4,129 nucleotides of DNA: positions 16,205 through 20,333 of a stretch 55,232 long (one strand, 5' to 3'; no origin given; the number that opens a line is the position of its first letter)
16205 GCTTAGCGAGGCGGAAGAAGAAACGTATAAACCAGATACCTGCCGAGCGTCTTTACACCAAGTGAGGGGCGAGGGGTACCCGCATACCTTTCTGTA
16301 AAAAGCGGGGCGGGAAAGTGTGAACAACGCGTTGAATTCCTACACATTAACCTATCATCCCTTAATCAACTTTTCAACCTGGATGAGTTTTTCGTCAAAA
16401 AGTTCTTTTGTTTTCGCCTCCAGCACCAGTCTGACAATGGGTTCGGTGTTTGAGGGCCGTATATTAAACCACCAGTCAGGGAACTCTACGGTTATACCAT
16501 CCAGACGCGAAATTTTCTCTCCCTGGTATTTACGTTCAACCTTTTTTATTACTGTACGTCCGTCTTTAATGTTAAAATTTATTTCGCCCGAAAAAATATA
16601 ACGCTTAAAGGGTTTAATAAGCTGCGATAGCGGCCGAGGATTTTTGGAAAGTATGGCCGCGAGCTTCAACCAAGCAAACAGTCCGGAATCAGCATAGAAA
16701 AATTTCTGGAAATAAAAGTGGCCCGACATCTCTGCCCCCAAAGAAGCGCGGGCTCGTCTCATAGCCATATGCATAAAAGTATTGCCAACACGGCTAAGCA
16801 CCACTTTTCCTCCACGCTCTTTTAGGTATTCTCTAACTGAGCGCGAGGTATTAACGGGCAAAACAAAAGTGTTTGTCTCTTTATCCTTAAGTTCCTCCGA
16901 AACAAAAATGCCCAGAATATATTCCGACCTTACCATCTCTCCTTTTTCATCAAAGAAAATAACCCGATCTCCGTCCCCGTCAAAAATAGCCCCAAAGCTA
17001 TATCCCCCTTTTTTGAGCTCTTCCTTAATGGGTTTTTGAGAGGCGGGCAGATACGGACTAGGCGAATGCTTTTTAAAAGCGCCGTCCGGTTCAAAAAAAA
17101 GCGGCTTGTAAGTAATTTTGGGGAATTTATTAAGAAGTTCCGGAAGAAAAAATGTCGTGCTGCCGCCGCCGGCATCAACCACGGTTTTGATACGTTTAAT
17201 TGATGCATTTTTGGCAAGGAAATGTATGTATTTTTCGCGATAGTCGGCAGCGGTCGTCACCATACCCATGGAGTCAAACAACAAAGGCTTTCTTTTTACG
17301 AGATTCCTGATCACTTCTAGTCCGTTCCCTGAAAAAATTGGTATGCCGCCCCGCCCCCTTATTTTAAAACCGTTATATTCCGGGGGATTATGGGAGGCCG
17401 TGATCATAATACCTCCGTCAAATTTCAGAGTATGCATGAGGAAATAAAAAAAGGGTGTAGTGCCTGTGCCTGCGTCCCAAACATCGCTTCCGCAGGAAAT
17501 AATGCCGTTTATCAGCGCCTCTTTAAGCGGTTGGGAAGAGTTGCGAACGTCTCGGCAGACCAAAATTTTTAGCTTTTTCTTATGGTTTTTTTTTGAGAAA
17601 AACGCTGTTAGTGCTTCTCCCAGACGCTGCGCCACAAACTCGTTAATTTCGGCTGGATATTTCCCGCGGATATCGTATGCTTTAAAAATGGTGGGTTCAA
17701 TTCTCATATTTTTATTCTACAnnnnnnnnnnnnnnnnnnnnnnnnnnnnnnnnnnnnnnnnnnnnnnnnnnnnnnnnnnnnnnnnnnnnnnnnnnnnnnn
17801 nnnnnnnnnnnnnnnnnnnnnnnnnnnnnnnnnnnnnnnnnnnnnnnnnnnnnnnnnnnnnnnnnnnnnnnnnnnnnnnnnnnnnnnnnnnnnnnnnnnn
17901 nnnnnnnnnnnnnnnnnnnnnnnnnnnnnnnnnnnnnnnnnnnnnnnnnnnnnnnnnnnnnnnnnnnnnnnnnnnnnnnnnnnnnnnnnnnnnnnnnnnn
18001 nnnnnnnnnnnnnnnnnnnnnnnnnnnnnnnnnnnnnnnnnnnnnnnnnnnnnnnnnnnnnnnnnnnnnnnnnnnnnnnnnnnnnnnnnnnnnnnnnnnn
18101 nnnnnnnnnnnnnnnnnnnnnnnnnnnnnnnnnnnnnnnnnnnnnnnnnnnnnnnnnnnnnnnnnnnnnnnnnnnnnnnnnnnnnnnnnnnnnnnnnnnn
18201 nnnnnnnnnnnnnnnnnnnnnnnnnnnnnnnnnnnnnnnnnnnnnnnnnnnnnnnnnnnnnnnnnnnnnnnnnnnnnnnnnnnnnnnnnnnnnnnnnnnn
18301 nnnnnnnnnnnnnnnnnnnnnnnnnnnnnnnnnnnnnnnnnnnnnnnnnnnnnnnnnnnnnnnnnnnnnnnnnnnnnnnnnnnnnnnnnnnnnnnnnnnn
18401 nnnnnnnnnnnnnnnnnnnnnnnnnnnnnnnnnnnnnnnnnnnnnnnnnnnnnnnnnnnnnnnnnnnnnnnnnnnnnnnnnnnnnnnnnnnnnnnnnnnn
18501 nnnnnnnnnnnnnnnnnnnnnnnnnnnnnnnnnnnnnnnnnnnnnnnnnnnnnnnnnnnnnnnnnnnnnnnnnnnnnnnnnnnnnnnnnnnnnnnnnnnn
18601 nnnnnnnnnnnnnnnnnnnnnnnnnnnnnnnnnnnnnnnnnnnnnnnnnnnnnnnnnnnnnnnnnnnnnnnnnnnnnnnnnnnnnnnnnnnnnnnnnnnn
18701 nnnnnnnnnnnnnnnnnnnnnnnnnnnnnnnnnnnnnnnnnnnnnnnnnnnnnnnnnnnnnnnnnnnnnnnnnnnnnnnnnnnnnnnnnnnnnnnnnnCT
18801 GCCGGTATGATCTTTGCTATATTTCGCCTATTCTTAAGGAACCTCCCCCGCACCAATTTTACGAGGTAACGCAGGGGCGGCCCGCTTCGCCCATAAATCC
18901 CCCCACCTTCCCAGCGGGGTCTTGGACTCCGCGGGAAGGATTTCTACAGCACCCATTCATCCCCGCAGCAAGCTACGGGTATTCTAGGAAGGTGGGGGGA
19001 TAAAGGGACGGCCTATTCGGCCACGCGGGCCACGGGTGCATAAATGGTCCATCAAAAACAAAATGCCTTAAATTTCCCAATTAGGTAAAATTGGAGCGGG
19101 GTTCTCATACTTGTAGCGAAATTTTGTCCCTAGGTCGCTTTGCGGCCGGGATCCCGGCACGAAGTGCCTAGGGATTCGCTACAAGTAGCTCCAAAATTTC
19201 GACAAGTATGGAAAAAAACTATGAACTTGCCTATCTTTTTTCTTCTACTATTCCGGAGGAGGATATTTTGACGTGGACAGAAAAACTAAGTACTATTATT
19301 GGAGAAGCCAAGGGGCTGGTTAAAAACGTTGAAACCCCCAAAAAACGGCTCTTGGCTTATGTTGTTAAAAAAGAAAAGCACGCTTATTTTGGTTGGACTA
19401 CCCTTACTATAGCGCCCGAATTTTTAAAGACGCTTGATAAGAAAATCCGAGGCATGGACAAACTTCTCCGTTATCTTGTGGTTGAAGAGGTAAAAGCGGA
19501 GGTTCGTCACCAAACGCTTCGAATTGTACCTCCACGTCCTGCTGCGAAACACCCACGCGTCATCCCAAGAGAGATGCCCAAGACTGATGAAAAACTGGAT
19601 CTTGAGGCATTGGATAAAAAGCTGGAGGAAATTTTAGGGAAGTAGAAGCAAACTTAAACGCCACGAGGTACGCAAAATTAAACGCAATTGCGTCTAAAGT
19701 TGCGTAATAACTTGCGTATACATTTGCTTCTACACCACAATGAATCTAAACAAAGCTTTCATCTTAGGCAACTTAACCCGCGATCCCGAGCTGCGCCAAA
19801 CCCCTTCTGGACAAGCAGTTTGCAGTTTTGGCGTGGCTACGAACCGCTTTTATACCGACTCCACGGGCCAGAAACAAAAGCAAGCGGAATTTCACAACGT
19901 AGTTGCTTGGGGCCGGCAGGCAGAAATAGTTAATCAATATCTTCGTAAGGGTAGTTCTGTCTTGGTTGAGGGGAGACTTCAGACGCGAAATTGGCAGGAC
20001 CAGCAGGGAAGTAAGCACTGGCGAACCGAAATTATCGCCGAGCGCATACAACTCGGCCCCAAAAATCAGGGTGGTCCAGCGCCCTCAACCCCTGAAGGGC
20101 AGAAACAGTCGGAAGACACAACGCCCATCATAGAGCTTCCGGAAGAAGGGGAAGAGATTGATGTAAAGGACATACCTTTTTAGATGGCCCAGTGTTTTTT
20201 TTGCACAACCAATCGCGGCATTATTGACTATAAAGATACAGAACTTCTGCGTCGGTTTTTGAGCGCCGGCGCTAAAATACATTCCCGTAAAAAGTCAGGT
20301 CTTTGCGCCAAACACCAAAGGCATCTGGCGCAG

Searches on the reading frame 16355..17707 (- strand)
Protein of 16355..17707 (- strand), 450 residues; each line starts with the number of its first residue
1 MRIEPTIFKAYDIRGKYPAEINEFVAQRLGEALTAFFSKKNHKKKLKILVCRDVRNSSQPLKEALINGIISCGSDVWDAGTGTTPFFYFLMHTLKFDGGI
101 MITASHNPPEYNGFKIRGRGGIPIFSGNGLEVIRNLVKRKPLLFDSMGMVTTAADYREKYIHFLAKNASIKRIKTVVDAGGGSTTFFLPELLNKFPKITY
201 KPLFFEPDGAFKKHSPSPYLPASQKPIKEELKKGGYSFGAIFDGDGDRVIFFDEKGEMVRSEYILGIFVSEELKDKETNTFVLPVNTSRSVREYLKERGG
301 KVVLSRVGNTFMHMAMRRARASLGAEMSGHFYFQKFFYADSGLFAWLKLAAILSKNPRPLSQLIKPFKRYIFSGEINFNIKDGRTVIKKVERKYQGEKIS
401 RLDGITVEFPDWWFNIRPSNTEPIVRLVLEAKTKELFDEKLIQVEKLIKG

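Call 16: search_protein_families(library=pfam, proteins=[window:16355-17707:-])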
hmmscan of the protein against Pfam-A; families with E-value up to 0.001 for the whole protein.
window:16355-17707:- (450 aa): 4 families
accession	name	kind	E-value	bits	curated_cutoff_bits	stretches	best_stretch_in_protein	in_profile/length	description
PF02878.22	PGM_PMM_I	-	4.9e-36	123.9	22.5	1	7-126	3-121/138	Phosphoglucomutase/phosphomannomutase, alpha/beta/alpha domain I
PF02880.22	PGM_PMM_III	-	2.1e-21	76.6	20.7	1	262-370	3-115/115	Phosphoglucomutase/phosphomannomutase, alpha/beta/alpha domain III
PF02879.22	PGM_PMM_II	-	3e-16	60.3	29.3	1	156-256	3-103/103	Phosphoglucomutase/phosphomannomutase, alpha/beta/alpha domain II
PF00408.26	PGM_PMM_IV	-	2.2e-09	37.7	23.1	1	375-438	1-59/68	Phosphoglucomutase/phosphomannomutase, C-terminal domain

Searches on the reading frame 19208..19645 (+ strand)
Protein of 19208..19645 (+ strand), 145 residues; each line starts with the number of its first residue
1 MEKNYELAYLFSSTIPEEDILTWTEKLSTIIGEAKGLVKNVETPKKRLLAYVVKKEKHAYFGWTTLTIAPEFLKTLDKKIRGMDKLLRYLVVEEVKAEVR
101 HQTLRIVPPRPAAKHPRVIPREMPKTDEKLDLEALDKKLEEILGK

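Call 16: search_protein_families(library=pfam, proteins=[window:19208-19645:+])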
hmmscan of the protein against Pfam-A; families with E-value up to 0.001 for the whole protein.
window:19208-19645:+ (145 aa): 1 family
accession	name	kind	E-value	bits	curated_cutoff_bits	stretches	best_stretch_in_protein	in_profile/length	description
PF01250.22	Ribosomal_S6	-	5.2e-15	55.8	27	1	4-92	1-89/90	Ribosomal protein S6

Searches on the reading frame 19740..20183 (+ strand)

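Call 16: search_protein_families(library=pfam, proteins=[window:19740-20183:+])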
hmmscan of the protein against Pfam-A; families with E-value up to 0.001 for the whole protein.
window:19740-20183:+ (147 aa): 1 family
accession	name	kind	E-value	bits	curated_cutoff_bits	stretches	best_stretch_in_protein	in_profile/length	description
PF00436.31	SSB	-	3.7e-41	139.8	26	1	3-105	1-103/104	Single-strand binding protein family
